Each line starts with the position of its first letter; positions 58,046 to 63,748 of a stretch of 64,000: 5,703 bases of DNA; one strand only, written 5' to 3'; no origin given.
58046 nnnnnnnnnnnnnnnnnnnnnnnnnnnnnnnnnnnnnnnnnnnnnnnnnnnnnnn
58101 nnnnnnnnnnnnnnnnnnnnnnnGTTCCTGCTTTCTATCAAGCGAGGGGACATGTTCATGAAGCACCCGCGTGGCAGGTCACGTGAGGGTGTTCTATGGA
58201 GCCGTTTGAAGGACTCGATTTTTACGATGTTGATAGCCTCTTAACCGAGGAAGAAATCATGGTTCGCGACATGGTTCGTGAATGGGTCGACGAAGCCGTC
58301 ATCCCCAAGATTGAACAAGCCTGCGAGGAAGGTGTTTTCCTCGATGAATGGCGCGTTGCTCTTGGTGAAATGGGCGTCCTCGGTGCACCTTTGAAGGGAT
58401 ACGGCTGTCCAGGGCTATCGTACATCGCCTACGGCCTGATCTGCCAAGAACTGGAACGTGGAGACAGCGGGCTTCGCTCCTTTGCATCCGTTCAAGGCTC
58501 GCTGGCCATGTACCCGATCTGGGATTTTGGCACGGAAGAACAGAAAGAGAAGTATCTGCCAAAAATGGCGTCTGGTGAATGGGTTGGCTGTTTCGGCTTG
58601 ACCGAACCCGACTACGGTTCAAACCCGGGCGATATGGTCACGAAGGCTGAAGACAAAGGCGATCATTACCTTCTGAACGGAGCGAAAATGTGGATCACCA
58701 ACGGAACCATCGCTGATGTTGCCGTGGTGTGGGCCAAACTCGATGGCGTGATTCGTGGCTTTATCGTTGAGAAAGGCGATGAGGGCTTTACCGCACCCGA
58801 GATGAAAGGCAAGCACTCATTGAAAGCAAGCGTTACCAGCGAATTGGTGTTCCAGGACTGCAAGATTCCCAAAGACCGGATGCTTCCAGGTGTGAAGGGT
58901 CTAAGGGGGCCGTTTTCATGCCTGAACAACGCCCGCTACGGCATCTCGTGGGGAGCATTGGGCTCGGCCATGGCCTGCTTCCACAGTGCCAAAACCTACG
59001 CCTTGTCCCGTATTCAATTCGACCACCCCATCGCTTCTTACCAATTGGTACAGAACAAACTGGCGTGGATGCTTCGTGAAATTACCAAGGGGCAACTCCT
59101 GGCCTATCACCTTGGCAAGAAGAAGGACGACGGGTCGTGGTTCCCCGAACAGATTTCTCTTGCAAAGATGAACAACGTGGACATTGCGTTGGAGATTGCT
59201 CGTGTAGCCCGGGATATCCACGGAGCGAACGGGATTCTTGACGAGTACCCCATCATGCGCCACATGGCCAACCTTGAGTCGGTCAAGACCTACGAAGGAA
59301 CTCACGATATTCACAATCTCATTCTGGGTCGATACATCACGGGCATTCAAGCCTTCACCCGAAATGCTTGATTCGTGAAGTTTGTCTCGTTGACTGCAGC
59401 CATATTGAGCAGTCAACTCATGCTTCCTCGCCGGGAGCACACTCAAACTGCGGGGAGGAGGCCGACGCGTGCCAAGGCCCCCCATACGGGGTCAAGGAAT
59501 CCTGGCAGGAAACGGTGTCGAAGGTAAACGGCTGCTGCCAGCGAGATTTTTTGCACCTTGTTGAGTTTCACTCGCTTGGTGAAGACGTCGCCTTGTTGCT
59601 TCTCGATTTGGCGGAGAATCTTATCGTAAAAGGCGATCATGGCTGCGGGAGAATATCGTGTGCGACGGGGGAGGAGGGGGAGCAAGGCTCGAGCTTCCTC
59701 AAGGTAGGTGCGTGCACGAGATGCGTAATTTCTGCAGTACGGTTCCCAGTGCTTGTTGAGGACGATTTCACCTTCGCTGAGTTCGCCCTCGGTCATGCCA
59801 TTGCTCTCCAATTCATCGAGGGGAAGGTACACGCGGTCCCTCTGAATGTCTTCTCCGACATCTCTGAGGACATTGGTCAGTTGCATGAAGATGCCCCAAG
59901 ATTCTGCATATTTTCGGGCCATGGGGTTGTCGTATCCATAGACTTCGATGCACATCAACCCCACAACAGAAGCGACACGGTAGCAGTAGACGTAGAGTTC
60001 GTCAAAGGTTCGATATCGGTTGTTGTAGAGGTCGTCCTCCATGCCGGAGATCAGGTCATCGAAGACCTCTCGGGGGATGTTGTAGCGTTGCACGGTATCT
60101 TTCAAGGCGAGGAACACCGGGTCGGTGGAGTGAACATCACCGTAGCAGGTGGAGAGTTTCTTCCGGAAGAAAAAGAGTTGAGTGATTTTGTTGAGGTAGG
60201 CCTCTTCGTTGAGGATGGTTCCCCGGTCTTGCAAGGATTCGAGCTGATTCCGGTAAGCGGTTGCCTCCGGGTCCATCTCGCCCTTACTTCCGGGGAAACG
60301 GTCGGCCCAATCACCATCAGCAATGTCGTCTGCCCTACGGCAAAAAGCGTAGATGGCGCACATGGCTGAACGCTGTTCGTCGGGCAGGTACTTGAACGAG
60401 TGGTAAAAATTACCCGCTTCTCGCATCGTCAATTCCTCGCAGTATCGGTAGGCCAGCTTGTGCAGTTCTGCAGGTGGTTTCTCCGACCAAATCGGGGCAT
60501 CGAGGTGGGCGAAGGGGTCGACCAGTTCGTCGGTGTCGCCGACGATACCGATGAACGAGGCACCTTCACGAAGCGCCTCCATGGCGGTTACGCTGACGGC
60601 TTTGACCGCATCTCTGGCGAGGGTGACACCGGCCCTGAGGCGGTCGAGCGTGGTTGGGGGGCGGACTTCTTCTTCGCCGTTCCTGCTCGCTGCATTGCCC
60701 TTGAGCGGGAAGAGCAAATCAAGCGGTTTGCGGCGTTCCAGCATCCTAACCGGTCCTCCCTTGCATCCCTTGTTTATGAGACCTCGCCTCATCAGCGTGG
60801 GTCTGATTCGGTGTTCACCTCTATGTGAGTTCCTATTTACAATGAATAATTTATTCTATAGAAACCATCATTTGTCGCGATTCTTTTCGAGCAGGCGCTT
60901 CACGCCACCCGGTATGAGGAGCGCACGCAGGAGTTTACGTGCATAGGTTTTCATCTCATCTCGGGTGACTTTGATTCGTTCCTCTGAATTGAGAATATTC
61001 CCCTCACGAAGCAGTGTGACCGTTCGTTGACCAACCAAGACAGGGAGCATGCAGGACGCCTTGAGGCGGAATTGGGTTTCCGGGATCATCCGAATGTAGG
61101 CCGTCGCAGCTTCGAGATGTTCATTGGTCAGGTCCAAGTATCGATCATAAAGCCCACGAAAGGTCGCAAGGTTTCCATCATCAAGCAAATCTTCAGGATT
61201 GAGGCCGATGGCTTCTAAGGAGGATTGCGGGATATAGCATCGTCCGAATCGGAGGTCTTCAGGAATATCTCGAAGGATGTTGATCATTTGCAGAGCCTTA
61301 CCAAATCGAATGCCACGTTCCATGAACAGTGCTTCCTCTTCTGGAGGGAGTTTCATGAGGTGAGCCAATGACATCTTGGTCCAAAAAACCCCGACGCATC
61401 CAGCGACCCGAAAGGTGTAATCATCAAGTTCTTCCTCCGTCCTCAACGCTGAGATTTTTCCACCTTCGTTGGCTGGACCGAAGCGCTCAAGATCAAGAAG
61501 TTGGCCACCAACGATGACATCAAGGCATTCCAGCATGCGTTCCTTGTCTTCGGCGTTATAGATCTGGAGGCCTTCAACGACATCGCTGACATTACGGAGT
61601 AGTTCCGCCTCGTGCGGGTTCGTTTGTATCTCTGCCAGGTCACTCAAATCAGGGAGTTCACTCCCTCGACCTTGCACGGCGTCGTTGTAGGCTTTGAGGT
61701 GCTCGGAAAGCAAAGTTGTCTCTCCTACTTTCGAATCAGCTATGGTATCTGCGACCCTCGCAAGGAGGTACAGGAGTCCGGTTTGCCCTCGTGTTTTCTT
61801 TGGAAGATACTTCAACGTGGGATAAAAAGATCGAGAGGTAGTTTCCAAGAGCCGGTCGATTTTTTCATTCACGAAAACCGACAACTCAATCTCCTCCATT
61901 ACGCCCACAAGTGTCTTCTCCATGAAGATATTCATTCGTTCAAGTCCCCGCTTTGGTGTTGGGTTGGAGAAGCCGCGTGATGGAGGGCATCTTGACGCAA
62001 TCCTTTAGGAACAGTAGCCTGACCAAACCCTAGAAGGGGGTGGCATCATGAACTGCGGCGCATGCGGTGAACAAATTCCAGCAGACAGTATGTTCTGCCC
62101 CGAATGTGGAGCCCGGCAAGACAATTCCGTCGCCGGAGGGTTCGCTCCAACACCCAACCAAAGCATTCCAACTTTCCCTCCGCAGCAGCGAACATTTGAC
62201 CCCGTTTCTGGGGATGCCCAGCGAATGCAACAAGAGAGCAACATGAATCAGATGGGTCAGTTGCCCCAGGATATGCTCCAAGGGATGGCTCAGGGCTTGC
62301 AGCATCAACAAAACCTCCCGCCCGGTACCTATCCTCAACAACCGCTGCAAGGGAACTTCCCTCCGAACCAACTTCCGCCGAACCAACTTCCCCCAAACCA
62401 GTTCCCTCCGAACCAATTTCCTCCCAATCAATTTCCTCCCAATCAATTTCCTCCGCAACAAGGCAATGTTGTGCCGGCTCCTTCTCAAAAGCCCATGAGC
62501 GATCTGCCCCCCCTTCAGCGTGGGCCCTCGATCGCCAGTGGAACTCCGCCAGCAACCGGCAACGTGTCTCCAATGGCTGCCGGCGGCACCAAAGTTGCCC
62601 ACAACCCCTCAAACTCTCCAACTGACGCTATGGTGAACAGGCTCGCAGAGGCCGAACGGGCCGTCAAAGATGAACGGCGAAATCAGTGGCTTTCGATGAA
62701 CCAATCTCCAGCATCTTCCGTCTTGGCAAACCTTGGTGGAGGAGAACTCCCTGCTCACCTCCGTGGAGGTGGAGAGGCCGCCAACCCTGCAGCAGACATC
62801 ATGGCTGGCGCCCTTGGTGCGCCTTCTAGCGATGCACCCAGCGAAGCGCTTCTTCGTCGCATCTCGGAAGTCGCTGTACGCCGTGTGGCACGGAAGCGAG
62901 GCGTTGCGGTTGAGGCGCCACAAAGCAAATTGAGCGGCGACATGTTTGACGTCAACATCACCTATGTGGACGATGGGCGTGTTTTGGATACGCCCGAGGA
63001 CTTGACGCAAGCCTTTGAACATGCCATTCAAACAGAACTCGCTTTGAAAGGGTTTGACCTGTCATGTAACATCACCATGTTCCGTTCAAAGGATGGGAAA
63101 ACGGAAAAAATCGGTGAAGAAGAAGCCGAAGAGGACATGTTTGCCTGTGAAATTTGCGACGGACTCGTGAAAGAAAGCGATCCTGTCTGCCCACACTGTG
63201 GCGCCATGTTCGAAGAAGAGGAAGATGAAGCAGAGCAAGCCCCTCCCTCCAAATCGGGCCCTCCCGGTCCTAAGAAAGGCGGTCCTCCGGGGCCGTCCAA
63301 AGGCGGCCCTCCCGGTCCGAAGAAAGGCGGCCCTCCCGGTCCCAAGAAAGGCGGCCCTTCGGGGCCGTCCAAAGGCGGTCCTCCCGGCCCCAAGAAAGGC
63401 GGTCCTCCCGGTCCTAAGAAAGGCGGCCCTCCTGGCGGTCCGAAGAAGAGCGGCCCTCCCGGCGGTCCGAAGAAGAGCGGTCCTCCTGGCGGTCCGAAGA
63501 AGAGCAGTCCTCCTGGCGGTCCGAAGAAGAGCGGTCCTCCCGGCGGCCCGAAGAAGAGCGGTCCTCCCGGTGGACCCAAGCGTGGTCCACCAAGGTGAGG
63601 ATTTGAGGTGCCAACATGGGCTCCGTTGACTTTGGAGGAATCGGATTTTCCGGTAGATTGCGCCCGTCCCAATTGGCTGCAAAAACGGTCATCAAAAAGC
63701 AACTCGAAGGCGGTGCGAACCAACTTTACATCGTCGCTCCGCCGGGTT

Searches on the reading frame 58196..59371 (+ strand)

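Call 53: search_protein_families(library=pfam, proteins=[window:58196-59371:+], max_evalue=0.001)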
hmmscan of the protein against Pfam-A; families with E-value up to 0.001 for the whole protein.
window:58196-59371:+ (391 aa): 4 families
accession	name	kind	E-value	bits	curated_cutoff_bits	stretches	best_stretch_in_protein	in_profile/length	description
PF02771.21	Acyl-CoA_dh_N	-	1.9e-32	112.4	22.9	1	17-128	1-113/113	Acyl-CoA dehydrogenase, N-terminal domain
PF00441.29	Acyl-CoA_dh_1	-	3.7e-30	105.5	22.4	1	234-379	2-147/150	Acyl-CoA dehydrogenase, C-terminal domain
PF02770.24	Acyl-CoA_dh_M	-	7.4e-21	74.6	33.3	1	132-222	1-97/97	Acyl-CoA dehydrogenase, middle domain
PF08028.16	Acyl-CoA_dh_2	-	3.5e-07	31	22.7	1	249-369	2-132/134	Acyl-CoA dehydrogenase, C-terminal domain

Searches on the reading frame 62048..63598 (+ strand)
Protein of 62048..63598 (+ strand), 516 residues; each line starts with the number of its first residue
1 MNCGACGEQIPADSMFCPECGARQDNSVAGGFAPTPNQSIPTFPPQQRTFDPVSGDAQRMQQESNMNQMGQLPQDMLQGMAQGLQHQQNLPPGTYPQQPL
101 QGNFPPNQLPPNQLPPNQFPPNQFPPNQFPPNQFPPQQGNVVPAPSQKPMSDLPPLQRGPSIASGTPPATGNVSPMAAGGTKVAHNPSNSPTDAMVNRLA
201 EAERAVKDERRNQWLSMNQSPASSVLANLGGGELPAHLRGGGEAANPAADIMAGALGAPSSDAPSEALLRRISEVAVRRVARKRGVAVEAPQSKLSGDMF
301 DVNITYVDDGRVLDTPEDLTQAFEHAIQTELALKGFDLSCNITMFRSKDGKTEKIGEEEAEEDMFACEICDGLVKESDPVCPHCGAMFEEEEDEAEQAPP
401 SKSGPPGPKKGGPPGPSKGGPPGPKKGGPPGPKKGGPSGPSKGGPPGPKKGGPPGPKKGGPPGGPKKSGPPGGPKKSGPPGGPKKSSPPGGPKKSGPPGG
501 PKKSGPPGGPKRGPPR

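Call 53: search_protein_families(library=pfam, proteins=[window:62048-63598:+], max_evalue=0.001)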
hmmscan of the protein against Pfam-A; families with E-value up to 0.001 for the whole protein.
window:62048-63598:+ (516 aa): 3 families
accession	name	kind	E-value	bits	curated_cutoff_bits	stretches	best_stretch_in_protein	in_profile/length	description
PF13248.11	Zn_ribbon_3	-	1.5e-07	31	27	1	364-386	2-24/26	zinc-ribbon domain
PF13240.11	Zn_Ribbon_1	-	2.7e-07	30.6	25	1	3-22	2-21/23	zinc-ribbon domain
PF12773.13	DZR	-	2.4e-05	24.8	27.3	0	3-24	1-22/45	Double zinc ribbon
